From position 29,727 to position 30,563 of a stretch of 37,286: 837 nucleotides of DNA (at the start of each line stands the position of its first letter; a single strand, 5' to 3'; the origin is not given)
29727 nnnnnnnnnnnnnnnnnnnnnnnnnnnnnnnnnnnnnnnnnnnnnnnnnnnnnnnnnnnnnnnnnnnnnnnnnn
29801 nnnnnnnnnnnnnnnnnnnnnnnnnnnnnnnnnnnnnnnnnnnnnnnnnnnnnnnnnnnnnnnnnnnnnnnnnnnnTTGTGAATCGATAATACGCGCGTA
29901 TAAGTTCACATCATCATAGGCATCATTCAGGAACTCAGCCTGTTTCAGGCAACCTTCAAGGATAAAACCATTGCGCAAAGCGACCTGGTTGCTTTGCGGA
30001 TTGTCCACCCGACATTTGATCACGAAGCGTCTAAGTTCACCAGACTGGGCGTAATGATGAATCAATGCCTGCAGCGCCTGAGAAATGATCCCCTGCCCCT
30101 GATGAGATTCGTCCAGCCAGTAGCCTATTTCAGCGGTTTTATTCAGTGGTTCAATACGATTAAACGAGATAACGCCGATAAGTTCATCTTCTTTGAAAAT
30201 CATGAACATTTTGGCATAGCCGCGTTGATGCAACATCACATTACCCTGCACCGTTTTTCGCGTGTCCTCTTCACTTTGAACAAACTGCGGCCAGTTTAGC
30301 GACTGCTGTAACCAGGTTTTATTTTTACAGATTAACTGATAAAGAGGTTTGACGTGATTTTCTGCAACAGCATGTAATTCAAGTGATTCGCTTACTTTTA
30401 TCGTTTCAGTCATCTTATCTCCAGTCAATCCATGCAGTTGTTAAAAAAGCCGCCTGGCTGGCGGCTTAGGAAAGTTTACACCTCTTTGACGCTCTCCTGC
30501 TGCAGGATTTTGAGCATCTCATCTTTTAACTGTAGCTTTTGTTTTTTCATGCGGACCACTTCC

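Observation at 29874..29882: Convergent 9-bp coding overlap of ydcK and rimL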

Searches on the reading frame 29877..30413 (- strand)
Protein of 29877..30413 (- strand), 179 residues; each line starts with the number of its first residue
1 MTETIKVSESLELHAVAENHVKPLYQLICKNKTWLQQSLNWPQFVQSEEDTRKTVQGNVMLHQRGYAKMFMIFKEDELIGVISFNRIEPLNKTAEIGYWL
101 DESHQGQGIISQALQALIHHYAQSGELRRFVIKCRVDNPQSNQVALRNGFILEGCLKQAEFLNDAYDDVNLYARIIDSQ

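Call 50: search_solved_structures(query=window:29877-30413:-, show_alignments=1)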
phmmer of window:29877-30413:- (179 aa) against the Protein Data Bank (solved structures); distinct sequences matched with E-value up to 0.001: 25.
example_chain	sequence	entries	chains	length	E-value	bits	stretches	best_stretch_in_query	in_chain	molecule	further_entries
1z9u_A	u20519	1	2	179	8.5e-81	272.9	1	1-178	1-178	acetyl transferase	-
1s7k_A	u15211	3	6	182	9e-81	272.9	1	1-178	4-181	acetyl transferase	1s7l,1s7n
1s7f_A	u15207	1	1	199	1.2e-80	272.4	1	1-178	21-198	acetyl transferase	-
3r95_A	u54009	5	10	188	1.3e-38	135.6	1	5-176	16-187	MccE protein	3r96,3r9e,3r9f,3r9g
1nsl_A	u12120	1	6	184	8.7e-16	61.4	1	4-173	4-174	Probable acetyltransferase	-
2fck_A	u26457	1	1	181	5.9e-12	48.9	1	7-151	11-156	ribosomal-protein-serine acetyltransferase, putative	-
3igr_A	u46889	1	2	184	5.2e-10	42.5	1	58-177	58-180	Ribosomal-protein-S5-alanine N-acetyltransferase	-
7kx2_A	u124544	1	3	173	3.6e-07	33.3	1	62-170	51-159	Spermidine N(1)-acetyltransferase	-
3fbu_A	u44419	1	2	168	4.5e-07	33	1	42-162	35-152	Acetyltransferase, GNAT family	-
7kx3_A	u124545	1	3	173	5e-07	32.8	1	62-170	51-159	Spermidine N(1)-acetyltransferase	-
7kwh_A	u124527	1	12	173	5.2e-07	32.8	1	64-170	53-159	Spermidine N(1)-acetyltransferase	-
4ygo_A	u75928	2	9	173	6.9e-07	32.4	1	62-170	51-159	Spermidine n1-acetyltransferase | Spermidine N(1)-acetyltransferase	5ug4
4jjx_A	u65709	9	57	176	7e-07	32.4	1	62-170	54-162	Spermidine n1-acetyltransferase | Spermidine N(1)-acetyltransferase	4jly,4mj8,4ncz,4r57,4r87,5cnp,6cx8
6dau_A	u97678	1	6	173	8.2e-07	32.1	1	60-170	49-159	Spermidine N1-acetyltransferase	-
4mhd_A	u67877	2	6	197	1e-06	31.8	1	61-170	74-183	Spermidine n1-acetyltransferase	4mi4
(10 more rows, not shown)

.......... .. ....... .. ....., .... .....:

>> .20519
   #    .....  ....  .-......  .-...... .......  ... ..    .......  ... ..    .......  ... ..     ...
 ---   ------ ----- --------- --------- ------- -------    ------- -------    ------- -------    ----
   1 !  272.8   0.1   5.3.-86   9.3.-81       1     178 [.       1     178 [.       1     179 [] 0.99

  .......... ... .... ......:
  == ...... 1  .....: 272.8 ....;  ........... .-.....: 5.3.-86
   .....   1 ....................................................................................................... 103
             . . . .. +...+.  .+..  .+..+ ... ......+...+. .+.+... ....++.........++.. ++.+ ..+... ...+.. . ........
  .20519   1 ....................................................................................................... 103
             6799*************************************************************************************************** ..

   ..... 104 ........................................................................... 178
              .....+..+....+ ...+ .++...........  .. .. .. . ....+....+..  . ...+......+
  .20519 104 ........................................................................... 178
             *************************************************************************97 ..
